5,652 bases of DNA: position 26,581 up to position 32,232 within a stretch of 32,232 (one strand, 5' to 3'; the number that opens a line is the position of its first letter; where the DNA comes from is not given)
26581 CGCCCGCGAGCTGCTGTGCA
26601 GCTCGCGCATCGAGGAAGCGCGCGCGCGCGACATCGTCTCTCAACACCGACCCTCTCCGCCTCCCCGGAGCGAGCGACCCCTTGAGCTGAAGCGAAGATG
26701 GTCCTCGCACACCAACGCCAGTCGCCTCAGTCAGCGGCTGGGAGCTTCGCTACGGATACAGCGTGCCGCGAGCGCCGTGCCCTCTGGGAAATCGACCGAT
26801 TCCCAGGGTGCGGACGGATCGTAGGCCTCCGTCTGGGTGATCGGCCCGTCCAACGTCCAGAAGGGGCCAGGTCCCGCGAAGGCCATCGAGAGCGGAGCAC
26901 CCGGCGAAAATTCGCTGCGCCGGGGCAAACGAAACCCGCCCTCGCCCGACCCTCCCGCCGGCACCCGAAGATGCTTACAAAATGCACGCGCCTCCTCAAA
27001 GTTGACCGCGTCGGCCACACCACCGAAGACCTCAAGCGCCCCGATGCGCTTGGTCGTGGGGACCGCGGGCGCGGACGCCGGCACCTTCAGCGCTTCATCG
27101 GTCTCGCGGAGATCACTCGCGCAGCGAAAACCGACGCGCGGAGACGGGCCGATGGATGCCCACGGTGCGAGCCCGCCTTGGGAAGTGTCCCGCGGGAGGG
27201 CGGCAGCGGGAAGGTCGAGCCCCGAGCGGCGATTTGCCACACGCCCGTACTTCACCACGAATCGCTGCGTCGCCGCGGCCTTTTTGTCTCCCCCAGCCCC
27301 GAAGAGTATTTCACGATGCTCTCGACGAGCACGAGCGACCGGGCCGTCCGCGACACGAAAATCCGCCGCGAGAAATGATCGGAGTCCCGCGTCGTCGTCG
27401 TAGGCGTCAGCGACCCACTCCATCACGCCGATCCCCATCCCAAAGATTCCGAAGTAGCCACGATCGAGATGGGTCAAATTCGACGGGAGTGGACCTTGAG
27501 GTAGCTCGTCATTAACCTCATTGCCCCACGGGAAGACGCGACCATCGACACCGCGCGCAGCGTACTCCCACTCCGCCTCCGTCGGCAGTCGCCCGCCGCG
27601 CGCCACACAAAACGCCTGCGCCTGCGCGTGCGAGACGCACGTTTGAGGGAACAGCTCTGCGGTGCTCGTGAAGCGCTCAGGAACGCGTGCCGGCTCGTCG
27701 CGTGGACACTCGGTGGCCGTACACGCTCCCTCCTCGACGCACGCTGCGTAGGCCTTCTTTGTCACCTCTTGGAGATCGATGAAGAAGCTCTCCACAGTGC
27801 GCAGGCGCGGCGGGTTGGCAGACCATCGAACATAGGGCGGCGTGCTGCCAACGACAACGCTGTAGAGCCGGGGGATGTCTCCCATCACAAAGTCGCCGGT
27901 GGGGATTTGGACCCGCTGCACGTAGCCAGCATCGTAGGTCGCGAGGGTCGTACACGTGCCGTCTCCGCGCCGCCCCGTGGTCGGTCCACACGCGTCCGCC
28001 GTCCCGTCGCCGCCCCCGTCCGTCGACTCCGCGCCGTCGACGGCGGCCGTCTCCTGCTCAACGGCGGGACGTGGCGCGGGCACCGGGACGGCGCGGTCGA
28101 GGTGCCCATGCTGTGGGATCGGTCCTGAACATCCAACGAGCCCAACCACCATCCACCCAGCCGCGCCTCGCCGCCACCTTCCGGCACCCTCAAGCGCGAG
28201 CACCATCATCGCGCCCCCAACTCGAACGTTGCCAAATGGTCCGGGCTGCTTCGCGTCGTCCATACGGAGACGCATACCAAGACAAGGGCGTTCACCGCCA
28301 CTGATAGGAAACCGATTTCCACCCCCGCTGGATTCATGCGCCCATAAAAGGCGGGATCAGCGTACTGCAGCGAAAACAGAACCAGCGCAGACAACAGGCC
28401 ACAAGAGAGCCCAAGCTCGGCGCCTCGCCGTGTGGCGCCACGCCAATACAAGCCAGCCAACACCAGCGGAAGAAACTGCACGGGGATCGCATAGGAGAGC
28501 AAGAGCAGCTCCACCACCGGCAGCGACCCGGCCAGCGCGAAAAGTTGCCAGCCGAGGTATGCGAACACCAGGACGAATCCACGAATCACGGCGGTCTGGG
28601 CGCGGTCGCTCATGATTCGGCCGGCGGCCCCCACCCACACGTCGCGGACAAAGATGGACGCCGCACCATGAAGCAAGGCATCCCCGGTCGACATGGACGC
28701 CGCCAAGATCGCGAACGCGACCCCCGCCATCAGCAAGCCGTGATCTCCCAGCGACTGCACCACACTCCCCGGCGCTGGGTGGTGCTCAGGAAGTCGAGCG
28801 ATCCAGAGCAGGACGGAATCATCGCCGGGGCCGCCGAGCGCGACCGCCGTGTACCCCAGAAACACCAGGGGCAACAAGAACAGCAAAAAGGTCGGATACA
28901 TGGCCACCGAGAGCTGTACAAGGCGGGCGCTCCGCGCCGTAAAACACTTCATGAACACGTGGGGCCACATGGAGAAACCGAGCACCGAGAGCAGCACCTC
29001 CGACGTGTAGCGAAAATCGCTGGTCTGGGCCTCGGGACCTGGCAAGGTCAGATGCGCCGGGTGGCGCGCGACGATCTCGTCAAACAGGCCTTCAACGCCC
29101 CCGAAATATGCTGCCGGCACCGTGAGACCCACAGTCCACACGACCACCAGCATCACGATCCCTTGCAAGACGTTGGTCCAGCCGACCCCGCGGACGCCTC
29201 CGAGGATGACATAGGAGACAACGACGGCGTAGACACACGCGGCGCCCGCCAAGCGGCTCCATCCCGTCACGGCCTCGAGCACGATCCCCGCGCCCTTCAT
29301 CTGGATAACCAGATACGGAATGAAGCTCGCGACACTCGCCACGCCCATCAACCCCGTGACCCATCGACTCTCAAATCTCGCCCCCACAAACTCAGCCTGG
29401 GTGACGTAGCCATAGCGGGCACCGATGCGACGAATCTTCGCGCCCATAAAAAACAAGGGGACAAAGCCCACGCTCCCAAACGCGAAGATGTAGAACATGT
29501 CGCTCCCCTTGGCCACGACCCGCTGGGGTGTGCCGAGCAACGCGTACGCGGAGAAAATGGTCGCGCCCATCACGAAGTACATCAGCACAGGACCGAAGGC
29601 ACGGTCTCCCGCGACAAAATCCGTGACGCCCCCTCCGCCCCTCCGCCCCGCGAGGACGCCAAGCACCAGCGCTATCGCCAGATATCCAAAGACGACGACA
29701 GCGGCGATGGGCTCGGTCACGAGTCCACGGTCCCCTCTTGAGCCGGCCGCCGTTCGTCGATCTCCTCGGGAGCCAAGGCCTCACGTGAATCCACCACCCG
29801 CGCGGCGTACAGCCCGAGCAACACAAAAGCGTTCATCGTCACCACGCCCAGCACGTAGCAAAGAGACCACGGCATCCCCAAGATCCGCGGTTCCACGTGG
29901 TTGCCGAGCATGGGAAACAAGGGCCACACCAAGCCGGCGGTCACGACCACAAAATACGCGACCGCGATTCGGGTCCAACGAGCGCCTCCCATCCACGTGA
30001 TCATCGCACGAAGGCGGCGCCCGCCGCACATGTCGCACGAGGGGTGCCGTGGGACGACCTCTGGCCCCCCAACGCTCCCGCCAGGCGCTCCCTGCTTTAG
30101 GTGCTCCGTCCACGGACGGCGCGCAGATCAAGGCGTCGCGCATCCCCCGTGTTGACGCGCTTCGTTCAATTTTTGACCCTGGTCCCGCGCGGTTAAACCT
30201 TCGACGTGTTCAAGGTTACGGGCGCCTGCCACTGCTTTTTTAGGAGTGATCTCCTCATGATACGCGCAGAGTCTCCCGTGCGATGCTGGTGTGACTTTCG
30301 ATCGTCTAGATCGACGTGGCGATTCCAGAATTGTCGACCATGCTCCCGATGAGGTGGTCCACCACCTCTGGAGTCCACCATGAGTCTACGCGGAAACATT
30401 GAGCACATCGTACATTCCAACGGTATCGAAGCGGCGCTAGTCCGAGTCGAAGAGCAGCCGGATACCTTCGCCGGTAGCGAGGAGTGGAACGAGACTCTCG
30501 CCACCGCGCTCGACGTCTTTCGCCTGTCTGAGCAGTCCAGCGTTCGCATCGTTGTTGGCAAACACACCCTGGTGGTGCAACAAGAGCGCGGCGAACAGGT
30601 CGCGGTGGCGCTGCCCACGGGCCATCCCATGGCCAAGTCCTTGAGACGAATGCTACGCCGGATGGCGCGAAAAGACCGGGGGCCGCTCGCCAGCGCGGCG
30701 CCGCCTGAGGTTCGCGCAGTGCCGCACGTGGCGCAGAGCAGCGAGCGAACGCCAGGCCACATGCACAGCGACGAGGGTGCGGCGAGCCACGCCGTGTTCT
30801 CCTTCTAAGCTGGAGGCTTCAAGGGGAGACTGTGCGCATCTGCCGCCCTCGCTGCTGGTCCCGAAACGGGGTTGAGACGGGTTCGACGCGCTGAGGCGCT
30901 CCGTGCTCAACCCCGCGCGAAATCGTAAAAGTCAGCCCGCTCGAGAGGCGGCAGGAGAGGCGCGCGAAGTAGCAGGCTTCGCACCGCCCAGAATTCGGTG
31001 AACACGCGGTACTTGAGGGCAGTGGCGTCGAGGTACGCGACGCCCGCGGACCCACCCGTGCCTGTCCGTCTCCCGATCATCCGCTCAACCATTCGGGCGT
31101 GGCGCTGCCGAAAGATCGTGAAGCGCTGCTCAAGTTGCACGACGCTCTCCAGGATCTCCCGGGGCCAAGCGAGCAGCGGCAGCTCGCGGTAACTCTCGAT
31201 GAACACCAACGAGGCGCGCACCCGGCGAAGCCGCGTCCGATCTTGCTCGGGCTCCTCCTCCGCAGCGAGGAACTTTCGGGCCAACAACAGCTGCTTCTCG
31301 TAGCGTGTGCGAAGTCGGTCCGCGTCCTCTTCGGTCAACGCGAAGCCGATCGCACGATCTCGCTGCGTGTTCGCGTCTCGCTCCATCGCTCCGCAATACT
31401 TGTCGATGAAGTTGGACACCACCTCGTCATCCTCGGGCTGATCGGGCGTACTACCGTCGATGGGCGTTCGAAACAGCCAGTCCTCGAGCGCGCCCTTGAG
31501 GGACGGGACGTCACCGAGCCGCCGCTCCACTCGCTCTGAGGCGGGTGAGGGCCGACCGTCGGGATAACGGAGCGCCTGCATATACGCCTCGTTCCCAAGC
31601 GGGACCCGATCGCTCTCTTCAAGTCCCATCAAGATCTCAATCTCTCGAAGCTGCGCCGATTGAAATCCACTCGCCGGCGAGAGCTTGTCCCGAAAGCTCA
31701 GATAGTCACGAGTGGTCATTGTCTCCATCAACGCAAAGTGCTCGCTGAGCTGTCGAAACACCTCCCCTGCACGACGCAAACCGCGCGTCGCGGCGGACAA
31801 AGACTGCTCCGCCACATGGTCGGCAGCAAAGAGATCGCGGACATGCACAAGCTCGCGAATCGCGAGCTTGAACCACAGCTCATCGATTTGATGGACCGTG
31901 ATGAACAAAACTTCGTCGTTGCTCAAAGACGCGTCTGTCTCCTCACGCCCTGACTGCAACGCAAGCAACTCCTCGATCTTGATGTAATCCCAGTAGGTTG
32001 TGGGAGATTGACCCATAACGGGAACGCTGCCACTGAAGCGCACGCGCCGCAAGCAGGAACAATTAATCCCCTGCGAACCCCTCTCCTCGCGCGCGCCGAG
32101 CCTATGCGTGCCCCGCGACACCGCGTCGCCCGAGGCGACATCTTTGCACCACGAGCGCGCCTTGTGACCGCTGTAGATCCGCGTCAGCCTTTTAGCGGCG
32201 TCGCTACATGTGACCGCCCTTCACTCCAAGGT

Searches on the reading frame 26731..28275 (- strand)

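Call 78: search_protein_families(library=pfam, proteins=[window:26731-28275:-], max_evalue=0.001)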
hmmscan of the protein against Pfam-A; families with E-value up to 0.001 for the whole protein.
window:26731-28275:- (514 aa): 1 family
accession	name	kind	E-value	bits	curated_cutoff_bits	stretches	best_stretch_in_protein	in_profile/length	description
PF03781.23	FGE-sulfatase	-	3.4e-28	99.4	23.3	1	121-294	5-195/255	Sulfatase-modifying factor enzyme 1-like domain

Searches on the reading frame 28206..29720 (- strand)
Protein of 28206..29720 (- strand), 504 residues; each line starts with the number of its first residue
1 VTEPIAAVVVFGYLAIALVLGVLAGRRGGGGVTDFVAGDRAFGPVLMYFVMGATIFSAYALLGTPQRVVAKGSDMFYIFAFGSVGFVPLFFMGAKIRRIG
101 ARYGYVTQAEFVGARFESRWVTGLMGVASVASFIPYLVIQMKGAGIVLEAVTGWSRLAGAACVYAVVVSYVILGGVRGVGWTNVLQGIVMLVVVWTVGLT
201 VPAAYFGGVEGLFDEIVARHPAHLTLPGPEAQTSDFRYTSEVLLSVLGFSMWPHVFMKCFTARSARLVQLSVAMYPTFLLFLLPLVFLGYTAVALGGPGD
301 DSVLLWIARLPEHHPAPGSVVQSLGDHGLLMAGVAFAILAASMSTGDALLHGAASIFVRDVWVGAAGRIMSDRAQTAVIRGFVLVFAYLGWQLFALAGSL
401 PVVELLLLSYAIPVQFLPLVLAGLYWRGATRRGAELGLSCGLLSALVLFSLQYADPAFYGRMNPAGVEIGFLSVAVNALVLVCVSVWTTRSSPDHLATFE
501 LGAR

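Call 78: search_protein_families(library=pfam, proteins=[window:28206-29720:-], max_evalue=0.001)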
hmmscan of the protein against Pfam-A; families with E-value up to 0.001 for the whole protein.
window:28206-29720:- (504 aa): 1 family
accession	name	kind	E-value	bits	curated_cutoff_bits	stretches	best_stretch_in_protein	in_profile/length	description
PF00474.23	SSF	-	1.9e-31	109.8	22.8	1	37-441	3-406/406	Sodium:solute symporter family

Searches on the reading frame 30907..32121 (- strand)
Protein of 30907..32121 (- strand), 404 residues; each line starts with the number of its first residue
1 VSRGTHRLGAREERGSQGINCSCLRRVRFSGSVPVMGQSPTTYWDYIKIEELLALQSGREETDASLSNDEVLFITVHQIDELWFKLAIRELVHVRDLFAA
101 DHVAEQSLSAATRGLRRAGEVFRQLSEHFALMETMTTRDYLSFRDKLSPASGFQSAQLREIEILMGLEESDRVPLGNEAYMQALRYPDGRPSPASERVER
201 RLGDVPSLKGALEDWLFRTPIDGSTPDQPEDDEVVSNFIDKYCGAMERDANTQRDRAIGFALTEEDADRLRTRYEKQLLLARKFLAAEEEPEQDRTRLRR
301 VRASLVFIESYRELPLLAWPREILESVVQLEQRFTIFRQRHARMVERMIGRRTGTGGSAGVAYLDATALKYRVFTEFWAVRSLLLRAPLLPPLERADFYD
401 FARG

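Call 78: search_protein_families(library=pfam, proteins=[window:30907-32121:-], max_evalue=0.001)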
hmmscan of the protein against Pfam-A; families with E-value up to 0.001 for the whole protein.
window:30907-32121:- (404 aa): 1 family
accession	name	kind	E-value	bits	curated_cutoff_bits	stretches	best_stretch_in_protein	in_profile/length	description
PF03301.18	Trp_dioxygenase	-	2.5e-58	198.5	34.9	1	38-384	12-346/346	Tryptophan 2,3-dioxygenase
